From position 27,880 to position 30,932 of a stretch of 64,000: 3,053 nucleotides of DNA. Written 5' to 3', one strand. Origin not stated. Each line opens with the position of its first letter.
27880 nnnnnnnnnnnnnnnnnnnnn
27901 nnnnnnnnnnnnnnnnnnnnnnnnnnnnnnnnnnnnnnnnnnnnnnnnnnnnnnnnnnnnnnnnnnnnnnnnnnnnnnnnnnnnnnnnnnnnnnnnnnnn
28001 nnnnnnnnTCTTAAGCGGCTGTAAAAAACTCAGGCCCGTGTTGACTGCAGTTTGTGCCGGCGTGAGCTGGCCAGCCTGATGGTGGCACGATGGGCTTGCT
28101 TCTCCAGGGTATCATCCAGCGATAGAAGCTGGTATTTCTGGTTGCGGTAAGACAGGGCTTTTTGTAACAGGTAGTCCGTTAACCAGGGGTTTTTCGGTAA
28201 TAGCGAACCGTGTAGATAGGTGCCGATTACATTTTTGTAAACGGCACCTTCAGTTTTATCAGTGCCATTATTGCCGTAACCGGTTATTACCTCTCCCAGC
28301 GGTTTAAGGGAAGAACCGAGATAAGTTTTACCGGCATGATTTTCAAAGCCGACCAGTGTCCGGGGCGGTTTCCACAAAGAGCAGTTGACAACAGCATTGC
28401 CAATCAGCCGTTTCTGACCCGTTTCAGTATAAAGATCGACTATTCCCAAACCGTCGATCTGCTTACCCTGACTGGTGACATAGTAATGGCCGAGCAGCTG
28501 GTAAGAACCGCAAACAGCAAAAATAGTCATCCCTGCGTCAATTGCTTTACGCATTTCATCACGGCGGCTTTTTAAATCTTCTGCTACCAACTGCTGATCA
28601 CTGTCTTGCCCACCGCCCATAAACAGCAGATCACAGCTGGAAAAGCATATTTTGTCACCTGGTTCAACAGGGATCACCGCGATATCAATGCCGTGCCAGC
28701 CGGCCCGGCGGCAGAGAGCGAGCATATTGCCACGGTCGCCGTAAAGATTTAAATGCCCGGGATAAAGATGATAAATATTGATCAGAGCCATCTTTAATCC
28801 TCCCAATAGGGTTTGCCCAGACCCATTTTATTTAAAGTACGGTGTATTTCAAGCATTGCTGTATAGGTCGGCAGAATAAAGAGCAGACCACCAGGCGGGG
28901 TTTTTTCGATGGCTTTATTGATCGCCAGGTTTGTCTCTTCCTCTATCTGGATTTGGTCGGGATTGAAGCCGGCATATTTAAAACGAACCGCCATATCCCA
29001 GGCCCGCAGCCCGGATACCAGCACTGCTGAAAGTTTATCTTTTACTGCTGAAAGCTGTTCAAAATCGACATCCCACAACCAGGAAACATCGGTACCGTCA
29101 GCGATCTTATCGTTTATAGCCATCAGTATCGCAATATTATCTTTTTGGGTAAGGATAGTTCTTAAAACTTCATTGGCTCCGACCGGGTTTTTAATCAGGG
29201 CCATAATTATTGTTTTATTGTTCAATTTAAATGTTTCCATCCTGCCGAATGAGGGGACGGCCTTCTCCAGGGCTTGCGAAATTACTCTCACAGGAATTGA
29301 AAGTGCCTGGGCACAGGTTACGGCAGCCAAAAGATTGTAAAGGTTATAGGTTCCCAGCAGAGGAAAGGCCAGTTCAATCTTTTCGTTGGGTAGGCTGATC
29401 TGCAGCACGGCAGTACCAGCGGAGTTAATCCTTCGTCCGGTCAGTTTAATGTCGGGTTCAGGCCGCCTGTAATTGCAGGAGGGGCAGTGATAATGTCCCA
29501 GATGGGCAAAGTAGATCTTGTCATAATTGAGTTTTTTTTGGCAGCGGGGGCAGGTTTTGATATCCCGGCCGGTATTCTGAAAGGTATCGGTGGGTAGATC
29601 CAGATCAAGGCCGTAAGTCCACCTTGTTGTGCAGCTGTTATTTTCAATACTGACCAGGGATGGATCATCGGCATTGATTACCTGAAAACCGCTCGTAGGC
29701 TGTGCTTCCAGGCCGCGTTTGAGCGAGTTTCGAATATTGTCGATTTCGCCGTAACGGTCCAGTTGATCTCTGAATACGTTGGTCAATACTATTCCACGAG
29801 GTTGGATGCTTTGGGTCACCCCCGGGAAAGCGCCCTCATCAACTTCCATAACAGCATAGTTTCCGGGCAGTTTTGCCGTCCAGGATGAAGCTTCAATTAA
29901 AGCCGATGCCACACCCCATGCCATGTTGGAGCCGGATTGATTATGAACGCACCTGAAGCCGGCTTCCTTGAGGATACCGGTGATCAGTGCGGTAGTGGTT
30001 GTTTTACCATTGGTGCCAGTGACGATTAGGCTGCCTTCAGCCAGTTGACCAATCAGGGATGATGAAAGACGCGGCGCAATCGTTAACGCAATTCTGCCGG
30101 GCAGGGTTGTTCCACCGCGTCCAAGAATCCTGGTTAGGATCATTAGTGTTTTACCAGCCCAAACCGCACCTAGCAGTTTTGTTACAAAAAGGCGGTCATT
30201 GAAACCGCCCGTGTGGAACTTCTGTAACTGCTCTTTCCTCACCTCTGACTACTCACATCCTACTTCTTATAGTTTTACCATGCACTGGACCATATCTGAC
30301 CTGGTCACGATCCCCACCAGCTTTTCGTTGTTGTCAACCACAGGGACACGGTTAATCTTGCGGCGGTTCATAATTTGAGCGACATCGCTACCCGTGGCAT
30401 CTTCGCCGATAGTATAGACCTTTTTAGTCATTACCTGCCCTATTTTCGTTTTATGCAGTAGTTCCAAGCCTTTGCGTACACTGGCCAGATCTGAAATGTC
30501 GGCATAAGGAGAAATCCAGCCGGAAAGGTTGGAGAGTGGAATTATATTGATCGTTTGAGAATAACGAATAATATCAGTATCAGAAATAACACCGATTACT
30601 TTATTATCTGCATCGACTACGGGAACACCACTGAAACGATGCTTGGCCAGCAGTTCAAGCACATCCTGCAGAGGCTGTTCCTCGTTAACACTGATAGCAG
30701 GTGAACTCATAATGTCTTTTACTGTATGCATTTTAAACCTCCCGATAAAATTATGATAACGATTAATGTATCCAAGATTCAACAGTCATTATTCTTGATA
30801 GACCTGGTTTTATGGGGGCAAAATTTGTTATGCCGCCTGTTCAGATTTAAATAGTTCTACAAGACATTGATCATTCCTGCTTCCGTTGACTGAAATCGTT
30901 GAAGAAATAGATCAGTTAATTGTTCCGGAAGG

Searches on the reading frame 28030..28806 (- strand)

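Call 39: search_protein_families(library=pfam, proteins=[window:28030-28806:-], max_evalue=0.00001)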
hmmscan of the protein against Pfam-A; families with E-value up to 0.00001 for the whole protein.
window:28030-28806:- (258 aa): 1 family
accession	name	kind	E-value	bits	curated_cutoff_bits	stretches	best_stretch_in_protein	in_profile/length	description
PF07685.20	GATase_3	-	4.3e-42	144.4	27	1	10-206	1-195/196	CobB/CobQ-like glutamine amidotransferase domain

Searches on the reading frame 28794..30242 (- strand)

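Call 39: search_protein_families(library=pfam, proteins=[window:28794-30242:-], max_evalue=0.00001)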
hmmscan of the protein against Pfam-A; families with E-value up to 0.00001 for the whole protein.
window:28794-30242:- (482 aa): 2 families
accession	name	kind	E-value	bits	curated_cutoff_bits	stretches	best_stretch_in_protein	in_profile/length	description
PF08353.15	MurT_C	-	3.7e-36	123.9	25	1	349-463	1-110/110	MurT ligase C-terminal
PF08245.18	Mur_ligase_M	-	1.2e-22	81.3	24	1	74-311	1-200/200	Mur ligase middle domain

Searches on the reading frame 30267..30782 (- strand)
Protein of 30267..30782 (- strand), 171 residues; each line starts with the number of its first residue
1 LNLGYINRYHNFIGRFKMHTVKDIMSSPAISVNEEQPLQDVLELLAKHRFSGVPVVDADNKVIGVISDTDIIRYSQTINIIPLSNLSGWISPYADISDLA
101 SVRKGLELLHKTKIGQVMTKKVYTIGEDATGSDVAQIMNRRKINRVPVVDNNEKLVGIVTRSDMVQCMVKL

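Call 39: search_protein_families(library=pfam, proteins=[window:30267-30782:-], max_evalue=0.00001)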
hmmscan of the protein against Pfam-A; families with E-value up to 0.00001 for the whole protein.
window:30267-30782:- (171 aa): 1 family
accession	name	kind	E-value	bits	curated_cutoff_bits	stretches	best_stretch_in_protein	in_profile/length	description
PF00571.33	CBS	-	3.6e-37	126.9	24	2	21-75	1-55/57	CBS domain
